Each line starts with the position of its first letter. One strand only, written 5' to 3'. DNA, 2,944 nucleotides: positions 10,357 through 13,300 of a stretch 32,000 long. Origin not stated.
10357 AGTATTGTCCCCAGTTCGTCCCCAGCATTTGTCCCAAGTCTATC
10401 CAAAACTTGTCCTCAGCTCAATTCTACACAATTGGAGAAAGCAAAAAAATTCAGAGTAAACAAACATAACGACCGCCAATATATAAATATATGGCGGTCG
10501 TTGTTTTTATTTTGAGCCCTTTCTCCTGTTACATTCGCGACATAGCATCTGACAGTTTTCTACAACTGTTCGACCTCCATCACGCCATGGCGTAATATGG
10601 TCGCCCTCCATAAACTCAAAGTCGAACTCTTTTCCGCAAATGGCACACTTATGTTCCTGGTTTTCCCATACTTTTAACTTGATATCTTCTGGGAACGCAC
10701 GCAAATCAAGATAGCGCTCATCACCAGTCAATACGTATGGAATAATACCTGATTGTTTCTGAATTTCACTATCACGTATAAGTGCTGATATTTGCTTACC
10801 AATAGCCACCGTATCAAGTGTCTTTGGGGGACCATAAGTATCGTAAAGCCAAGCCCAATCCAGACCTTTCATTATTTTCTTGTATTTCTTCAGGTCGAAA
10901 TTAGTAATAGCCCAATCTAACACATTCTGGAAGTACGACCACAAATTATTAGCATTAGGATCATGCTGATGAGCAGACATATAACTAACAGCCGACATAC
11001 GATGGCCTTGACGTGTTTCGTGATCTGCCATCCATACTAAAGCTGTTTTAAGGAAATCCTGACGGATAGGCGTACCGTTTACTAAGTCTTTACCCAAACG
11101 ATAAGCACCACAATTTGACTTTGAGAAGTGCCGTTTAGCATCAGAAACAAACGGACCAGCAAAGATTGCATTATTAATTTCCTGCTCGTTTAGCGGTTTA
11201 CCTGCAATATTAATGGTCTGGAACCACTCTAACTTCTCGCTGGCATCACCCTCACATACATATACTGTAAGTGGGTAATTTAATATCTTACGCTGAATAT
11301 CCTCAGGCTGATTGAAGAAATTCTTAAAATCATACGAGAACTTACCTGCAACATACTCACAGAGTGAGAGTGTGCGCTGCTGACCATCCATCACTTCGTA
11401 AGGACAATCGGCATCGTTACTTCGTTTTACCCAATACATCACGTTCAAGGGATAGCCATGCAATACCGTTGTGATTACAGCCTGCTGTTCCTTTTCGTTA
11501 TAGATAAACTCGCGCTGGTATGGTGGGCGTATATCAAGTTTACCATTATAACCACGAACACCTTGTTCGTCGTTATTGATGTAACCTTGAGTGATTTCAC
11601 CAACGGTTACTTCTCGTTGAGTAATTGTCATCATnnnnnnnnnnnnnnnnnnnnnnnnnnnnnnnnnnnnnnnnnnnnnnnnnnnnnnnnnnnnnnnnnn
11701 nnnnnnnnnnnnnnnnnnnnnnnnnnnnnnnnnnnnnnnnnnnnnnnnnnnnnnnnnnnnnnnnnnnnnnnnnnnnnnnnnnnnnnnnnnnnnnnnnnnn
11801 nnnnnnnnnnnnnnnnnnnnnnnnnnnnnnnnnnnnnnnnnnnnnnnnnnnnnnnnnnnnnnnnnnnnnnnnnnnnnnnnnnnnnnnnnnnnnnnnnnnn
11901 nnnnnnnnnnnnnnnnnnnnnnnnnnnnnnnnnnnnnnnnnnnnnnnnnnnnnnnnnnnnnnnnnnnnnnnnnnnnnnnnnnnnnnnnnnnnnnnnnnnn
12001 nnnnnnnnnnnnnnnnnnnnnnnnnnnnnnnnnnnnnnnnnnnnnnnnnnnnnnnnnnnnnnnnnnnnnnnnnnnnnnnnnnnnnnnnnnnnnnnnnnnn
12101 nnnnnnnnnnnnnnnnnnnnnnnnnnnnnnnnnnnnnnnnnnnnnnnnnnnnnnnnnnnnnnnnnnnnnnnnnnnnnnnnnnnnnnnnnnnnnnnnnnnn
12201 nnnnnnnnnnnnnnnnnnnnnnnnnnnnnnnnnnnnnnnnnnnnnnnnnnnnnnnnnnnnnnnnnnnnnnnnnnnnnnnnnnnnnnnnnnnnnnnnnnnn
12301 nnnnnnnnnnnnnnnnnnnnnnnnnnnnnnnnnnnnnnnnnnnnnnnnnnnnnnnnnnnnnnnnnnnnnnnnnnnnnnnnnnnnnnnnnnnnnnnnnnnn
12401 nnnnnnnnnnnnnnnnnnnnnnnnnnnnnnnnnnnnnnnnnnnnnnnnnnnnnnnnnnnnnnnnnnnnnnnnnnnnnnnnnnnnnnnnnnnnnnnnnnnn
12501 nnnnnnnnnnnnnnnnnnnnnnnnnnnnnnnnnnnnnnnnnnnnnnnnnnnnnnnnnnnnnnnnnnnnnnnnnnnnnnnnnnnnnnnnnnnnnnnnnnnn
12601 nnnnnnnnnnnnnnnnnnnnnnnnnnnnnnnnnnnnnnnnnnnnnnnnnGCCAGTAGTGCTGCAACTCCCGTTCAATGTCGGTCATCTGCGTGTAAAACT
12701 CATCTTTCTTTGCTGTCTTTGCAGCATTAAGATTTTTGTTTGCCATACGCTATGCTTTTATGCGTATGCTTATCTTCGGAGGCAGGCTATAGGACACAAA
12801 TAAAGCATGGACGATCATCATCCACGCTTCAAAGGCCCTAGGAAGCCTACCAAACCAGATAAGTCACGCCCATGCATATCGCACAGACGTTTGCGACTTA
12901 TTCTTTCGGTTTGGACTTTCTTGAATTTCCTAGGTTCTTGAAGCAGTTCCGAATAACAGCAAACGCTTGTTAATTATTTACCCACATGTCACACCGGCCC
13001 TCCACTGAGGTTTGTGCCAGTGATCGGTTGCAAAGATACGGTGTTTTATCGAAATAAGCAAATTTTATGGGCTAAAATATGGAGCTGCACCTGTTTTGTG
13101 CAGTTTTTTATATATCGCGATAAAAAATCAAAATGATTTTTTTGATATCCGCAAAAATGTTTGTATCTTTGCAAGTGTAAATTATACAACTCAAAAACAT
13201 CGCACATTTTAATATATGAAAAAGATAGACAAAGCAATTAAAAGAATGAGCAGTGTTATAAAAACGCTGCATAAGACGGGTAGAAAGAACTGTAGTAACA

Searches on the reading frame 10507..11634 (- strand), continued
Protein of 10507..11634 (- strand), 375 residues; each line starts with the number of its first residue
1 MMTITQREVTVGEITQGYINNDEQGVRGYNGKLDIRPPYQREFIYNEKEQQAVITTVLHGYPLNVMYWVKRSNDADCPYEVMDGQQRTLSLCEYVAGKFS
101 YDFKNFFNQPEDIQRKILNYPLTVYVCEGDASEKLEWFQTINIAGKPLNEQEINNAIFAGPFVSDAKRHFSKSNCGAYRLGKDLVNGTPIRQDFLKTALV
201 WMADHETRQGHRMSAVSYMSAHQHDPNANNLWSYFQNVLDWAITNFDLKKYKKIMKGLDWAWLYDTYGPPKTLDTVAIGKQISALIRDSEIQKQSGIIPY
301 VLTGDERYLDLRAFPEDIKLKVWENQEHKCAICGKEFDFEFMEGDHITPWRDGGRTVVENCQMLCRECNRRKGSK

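Call 65: find_homologous_proteins(query=P0147, max_evalue=1e-20)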
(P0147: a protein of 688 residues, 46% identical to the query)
Query P0147 (688 aa): 1073 proteins with E <= 1e-20 among 8000 candidates; the best 120 are listed.
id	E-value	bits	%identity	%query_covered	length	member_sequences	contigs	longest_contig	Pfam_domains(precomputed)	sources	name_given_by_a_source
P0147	0.0e+0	1573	100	100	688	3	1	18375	PF01844.30,PF14279.13,PF13651.12,PF03235.20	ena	-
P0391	3.9e-144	500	42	99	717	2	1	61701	PF01844.30,PF14279.13,PF13651.12,PF03235.20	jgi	jgi:hypothetical protein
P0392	4.1e-133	464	41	84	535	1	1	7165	PF01844.30,PF14279.13,PF13651.12,PF03235.20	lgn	-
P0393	2.1e-115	405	50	54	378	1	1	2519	PF01844.30,PF14279.13,PF03235.20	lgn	-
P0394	4.0e-112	394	47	57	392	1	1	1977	PF01844.30,PF14279.13,PF03235.20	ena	-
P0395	2.8e-111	392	49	54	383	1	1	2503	PF01844.30,PF03235.20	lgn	-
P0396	3.2e-110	388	46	58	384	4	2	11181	PF01844.30,PF14279.13,PF03235.20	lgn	-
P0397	1.9e-109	386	47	54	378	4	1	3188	PF01844.30,PF14279.13,PF03235.20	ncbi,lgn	-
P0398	3.2e-109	385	46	54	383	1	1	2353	PF01844.30,PF14279.13,PF03235.20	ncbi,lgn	-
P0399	4.6e-109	384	48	54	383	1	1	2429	PF01844.30,PF14279.13,PF03235.20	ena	-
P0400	5.0e-108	381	47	55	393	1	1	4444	PF01844.30,PF14279.13,PF03235.20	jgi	jgi:hypothetical protein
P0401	2.9e-107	378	46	54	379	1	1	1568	PF01844.30,PF14279.13,PF03235.20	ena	-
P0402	9.6e-107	377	46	54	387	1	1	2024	PF01844.30,PF14279.13,PF03235.20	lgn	-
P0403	1.6e-106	376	50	54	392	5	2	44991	PF01844.30,PF14279.13,PF03235.20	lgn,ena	-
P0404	2.1e-106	375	49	54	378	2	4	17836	PF01844.30,PF14279.13,PF03235.20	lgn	-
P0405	2.2e-106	375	48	54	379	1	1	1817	PF01844.30,PF14279.13,PF03235.20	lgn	-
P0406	2.7e-106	375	46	55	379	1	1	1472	PF01844.30,PF14279.13,PF03235.20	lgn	-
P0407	2.8e-106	375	49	54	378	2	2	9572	PF01844.30,PF14279.13,PF03235.20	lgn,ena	-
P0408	8.5e-106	373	47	53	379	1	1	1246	PF01844.30,PF14279.13,PF03235.20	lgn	-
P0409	1.1e-105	373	46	54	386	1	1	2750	PF01844.30,PF14279.13,PF03235.20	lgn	-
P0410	1.1e-105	373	44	54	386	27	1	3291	PF01844.30,PF14279.13,PF03235.20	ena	-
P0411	1.2e-105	373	49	54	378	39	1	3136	PF01844.30,PF14279.13,PF03235.20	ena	-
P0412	2.1e-105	372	47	55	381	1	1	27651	PF01844.30,PF14279.13,PF03235.20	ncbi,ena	-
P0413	4.2e-105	371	48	54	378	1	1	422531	PF01844.30,PF14279.13,PF03235.20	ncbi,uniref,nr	ncbi:DUF262 domain-containing protein [Campylobacter concisus]|uniref:GmrSD restriction endonuclease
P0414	5.5e-105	371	47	54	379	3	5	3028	PF01844.30,PF14279.13,PF03235.20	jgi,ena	-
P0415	6.2e-105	371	46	54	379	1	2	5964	PF01844.30,PF14279.13,PF03235.20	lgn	-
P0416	6.5e-105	371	46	54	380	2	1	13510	PF01844.30,PF14279.13,PF03235.20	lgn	-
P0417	8.8e-105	370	47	53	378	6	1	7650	PF01844.30,PF14279.13,PF03235.20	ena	-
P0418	1.1e-104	370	47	53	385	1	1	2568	PF01844.30,PF14279.13,PF03235.20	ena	-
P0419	1.2e-104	370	39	45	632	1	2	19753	PF13651.12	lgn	-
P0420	1.3e-104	369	44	54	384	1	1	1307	PF01844.30,PF14279.13,PF03235.20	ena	-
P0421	1.5e-104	369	46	54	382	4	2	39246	PF01844.30,PF14279.13,PF03235.20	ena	-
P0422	5.2e-104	368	48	53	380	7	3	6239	PF01844.30,PF03235.20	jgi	jgi:hypothetical protein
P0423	5.7e-104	367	46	53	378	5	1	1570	PF01844.30,PF14279.13,PF03235.20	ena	-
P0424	5.8e-104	367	48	54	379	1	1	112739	PF01844.30,PF14279.13,PF03235.20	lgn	-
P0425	6.5e-104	367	48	54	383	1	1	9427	PF01844.30,PF14279.13,PF03235.20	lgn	-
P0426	6.9e-104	367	47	54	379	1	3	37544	PF01844.30,PF03235.20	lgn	-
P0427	7.3e-104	367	46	55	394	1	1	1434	PF01844.30,PF14279.13,PF03235.20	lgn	-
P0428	7.6e-104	367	47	53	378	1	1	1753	PF01844.30,PF14279.13,PF03235.20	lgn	-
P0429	8.1e-104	367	44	54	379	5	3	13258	PF01844.30,PF14279.13,PF03235.20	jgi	jgi:hypothetical protein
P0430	1.3e-103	366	45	54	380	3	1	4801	PF01844.30,PF14279.13,PF03235.20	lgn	-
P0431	1.4e-103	366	47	54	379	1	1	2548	PF01844.30,PF03235.20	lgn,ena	-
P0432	1.4e-103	366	49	54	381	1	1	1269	PF01844.30,PF14279.13,PF03235.20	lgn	-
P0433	1.6e-103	366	45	56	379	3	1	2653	PF01844.30,PF14279.13,PF03235.20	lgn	-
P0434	1.7e-103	366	45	55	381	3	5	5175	PF01844.30,PF14279.13,PF03235.20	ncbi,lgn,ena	-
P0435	2.3e-103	365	48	55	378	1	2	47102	PF01844.30,PF03235.20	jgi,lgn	-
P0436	2.6e-103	365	47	55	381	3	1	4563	PF01844.30,PF14279.13,PF03235.20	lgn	-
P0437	2.8e-103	365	48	54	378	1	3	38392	PF01844.30,PF14279.13,PF03235.20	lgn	-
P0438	4.2e-103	365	46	54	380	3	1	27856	PF01844.30,PF14279.13,PF03235.20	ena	-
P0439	4.7e-103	364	48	54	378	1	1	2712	PF01844.30,PF14279.13,PF03235.20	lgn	-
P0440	5.2e-103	364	48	54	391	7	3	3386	PF01844.30,PF02945.22,PF14279.13,PF03235.20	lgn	-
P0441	6.8e-103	364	44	55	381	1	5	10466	PF01844.30,PF14279.13,PF03235.20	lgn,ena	-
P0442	7.3e-103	364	45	54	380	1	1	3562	PF01844.30,PF14279.13,PF03235.20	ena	-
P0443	9.1e-103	363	47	53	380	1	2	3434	PF01844.30,PF03235.20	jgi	jgi:hypothetical protein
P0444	9.3e-103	363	48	54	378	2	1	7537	PF01844.30,PF14279.13,PF03235.20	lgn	-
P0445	1.1e-102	363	49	54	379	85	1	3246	PF01844.30,PF14279.13,PF03235.20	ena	-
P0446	1.1e-102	363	45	54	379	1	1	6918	PF01844.30,PF14279.13,PF03235.20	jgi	jgi:hypothetical protein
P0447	1.4e-102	363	45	54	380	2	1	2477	PF01844.30,PF14279.13,PF03235.20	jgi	-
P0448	1.5e-102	363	45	54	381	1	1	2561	PF01844.30,PF14279.13,PF03235.20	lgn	-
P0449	1.6e-102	363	45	54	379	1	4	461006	PF01844.30,PF14279.13,PF03235.20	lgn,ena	-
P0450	1.9e-102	362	45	54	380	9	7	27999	PF01844.30,PF14279.13,PF03235.20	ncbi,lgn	-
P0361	2.5e-102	362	46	54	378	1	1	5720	PF01844.30,PF14279.13,PF03235.20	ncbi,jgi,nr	ncbi:MAG: DUF262 domain-containing protein [Clostridiales Family XIII bacterium]|jgi:hypothetical pr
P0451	3.1e-102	362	48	53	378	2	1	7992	PF01844.30,PF14279.13,PF03235.20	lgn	-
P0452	3.2e-102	362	45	54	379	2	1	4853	PF01844.30,PF14279.13,PF03235.20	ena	-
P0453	3.4e-102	361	42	54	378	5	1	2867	PF01844.30,PF14279.13,PF03235.20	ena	-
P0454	3.7e-102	361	46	54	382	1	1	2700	PF01844.30,PF03235.20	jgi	jgi:hypothetical protein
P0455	3.8e-102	361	46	54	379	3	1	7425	PF01844.30,PF14279.13,PF03235.20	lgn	-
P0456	4.4e-102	361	45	54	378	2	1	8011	PF01844.30,PF03235.20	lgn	-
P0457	6.7e-102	361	45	54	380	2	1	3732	PF01844.30,PF14279.13,PF03235.20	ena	-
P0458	6.7e-102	361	45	54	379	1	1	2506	PF01844.30,PF14279.13,PF03235.20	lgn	-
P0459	7.3e-102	360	49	54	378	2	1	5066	PF01844.30,PF14279.13,PF03235.20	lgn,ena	-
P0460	8.6e-102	360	45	55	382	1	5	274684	PF01844.30,PF14279.13,PF03235.20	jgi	jgi:hypothetical protein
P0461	9.2e-102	360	45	54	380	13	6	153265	PF01844.30,PF14279.13,PF03235.20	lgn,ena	-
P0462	9.4e-102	360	44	54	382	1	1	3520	PF01844.30,PF14279.13,PF03235.20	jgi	jgi:hypothetical protein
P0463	1.2e-101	360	45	54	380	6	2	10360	PF01844.30,PF14279.13,PF03235.20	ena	-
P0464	1.3e-101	360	45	54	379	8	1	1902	PF01844.30,PF14279.13,PF03235.20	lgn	-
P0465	1.8e-101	359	44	54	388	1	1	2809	PF01844.30,PF14279.13,PF03235.20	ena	-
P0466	2.3e-101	359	47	52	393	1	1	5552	PF01844.30,PF14279.13,PF03235.20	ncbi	-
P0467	2.4e-101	359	46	56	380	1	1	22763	PF01844.30,PF14279.13,PF03235.20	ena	-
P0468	2.8e-101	358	45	54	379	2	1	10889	PF01844.30,PF14279.13,PF03235.20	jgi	jgi:hypothetical protein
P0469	3.3e-101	358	45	54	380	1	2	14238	PF01844.30,PF14279.13,PF03235.20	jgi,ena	jgi:hypothetical protein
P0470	3.4e-101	358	46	56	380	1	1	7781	PF01844.30,PF14279.13,PF03235.20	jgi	jgi:hypothetical protein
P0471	3.5e-101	358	47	53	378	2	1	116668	PF01844.30,PF14279.13,PF03235.20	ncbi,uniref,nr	ncbi:DUF262 domain-containing protein [Helicobacter sp. MIT 21-1697]|uniref:HNH endonuclease family 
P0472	3.7e-101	358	45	54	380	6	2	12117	PF01844.30,PF14279.13,PF03235.20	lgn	-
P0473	4.6e-101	358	44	54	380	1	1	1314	PF01844.30,PF14279.13,PF03235.20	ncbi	-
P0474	6.2e-101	357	45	54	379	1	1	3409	PF01844.30,PF14279.13,PF03235.20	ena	-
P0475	6.7e-101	357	45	54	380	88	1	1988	PF01844.30,PF14279.13,PF03235.20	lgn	-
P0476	7.1e-101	357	45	54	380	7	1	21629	PF01844.30,PF14279.13,PF03235.20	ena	-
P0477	7.3e-101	357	45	54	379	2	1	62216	PF01844.30,PF14279.13,PF03235.20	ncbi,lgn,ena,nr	ncbi:MAG TPA: DUF262 domain-containing protein [Solirubrobacteraceae bacterium]|nr:DUF262 domain-con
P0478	7.4e-101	357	47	57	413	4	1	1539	PF01844.30,PF03235.20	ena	-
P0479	7.9e-101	357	43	54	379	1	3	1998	PF01844.30,PF14279.13,PF03235.20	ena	-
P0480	8.9e-101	357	49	54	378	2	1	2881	PF01844.30,PF14279.13,PF03235.20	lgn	-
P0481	9.0e-101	357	46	54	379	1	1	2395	PF01844.30,PF14279.13,PF03235.20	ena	-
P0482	1.0e-100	357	47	54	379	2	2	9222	PF01844.30,PF14279.13,PF03235.20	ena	-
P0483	1.1e-100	357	45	54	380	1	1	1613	PF01844.30,PF14279.13,PF03235.20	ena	-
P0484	1.2e-100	356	46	54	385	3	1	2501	PF01844.30,PF14279.13,PF03235.20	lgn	-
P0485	1.3e-100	356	42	54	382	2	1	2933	PF01844.30,PF14279.13,PF03235.20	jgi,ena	-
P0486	1.6e-100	356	46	54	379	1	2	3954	PF01844.30,PF14279.13,PF03235.20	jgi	jgi:hypothetical protein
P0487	1.9e-100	356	46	55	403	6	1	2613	PF01844.30,PF14279.13,PF03235.20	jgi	jgi:hypothetical protein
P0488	1.9e-100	356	47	53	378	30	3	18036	PF01844.30,PF14279.13,PF03235.20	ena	-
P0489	2.8e-100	355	44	54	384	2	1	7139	PF01844.30,PF14279.13,PF03235.20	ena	-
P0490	2.8e-100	355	47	51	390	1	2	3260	PF03235.20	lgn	-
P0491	4.2e-100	355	43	54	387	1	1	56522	PF01844.30,PF14279.13,PF03235.20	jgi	jgi:hypothetical protein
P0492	4.4e-100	355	47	54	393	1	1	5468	PF01844.30,PF14279.13,PF03235.20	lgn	-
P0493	4.5e-100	355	45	54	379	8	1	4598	PF01844.30,PF14279.13,PF03235.20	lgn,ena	-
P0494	4.6e-100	354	45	54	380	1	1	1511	PF01844.30,PF14279.13,PF03235.20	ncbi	-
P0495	4.7e-100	354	46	53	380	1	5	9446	PF01844.30,PF14279.13,PF03235.20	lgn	-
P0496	5.7e-100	354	42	54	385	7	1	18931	PF01844.30,PF14279.13,PF03235.20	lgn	-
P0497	7.4e-100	354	48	54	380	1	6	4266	PF01844.30,PF03235.20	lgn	-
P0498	7.8e-100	354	45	54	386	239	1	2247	PF01844.30,PF03235.20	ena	-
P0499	9.3e-100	353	46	53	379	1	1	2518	PF01844.30,PF14279.13,PF03235.20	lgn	-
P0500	1.1e-99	353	45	54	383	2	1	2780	PF01844.30,PF14279.13,PF03235.20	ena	-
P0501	1.1e-99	353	47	54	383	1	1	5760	PF01844.30,PF14279.13,PF03235.20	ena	-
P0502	1.2e-99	353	45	54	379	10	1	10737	PF01844.30,PF14279.13,PF03235.20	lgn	-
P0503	1.3e-99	353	44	54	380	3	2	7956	PF01844.30,PF14279.13,PF03235.20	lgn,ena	-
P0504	1.5e-99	353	43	54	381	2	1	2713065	PF01844.30,PF14279.13,PF03235.20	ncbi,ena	-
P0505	1.6e-99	353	47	54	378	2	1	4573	PF01844.30,PF14279.13,PF03235.20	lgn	-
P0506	1.8e-99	353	46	53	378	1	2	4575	PF01844.30,PF14279.13,PF03235.20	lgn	-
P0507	1.8e-99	352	43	54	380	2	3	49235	PF01844.30,PF14279.13,PF03235.20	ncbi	-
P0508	1.9e-99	352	46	54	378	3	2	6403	PF01844.30,PF14279.13,PF03235.20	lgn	-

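Call 77: search_protein_families(library=pfam, proteins=[L097:1809-2678:+, L234:3044-3997:+, L076:5479-5994:+, L076:5217-5573:+], max_evalue=0.01)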
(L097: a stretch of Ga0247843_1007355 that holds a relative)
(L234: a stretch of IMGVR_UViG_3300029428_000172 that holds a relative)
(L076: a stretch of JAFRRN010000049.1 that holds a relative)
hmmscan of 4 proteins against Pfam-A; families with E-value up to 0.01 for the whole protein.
L097:1809-2678:+ (289 aa): 0 families

L234:3044-3997:+ (317 aa): 0 families

L076:5479-5994:+ (171 aa): 2 families
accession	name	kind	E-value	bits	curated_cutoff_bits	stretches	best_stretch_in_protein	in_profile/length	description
PF13470.12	PIN_3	-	1.8e-12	48.5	27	1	32-146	1-115/115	PIN domain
PF01850.27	PIN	-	5.9e-09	37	23.6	1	33-144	1-111/120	PIN domain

L076:5217-5573:+ (118 aa): 0 families

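Call 108: find_encoding_contigs(protein=P0147, flank=5000, max_places=3)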
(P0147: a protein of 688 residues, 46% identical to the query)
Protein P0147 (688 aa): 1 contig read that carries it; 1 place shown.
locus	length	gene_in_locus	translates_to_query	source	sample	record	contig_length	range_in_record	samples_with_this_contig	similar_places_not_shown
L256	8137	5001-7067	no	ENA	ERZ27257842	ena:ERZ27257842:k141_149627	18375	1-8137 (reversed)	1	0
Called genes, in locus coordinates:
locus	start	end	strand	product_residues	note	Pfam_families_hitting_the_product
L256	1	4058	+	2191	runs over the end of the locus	PF02687:FtsX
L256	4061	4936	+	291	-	PF00005:ABC_tran, PF13304:AAA_21 (faint)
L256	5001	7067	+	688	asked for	PF13651:EcoRI_methylase, PF03235:GmrSD_N, PF01844:HNH, PF14279:HNH_5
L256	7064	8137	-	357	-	?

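Call 109: find_encoding_contigs(protein=P0391, flank=5000, max_places=3)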
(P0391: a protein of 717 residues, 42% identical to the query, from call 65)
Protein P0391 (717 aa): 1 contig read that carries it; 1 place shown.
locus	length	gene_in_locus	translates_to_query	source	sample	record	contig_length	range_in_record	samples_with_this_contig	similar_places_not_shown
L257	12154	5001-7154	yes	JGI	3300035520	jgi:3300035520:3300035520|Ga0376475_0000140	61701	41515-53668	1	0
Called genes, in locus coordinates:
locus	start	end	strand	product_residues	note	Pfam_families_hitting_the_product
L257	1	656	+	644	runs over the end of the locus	PF22745:Nlig-Ia, PF01653:DNA_ligase_aden, PF03120:OB_DNA_ligase, PF12826:HHH_2 (weak), PF00533:BRCT, PF12738:PTCB-BRCT (weak)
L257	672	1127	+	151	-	-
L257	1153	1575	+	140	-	-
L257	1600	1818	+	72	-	-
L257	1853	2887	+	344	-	PF15617:C-C_Bond_Lyase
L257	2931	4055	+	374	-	PF15609:PRTase_2, PF12500:TRSP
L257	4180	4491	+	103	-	-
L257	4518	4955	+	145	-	PF13443:HTH_26 (faint), PF01381:HTH_3 (faint)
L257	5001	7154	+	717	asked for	PF13651:EcoRI_methylase, PF03235:GmrSD_N, PF01844:HNH, PF14279:HNH_5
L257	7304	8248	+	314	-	PF11202:StiP, PF15608:PELOTA_1, PF01248:Ribosomal_L7Ae (weak)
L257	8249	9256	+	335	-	PF15632:ATPgrasp_Ter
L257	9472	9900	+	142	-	-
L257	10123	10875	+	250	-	-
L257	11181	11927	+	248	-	PF08282:Hydrolase_3, PF05116:S6PP (weak)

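Call 110: find_encoding_contigs(protein=P0419, flank=5000, max_places=3)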
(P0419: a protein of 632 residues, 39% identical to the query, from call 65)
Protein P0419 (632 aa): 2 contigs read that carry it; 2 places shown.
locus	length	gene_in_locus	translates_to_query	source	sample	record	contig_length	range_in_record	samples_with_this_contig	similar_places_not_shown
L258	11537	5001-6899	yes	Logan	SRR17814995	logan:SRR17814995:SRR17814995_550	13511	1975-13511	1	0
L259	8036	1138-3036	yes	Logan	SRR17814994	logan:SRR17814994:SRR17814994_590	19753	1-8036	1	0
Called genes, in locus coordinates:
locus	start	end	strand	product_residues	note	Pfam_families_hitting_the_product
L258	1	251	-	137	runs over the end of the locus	-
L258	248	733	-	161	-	PF01510:Amidase_2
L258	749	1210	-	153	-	PF24608:PDDEXK_15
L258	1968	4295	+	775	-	PF22763:NrS1-1_pol-like_HBD (weak)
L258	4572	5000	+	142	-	-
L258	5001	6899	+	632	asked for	PF13651:EcoRI_methylase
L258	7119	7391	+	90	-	-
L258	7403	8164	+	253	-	PF04542:Sigma70_r2, PF04545:Sigma70_r4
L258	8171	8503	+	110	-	-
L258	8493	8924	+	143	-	PF23791:DUF7173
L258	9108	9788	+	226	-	PF13479:AAA_24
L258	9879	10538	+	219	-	PF05037:DUF669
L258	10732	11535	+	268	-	?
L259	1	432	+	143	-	?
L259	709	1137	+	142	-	-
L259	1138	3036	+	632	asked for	PF13651:EcoRI_methylase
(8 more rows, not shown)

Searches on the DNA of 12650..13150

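Call 81: search_rna_families(source=window, start=12650, end=13150, threshold=evalue, max_evalue=10)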
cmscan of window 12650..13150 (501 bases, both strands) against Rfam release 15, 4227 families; matches with E-value up to 10: 1.
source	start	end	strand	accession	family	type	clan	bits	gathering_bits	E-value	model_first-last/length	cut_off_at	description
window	13078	13150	+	RF00238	ctRNA_pND324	Gene; antisense;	-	19.3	45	3.3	1-86/86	no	ctRNA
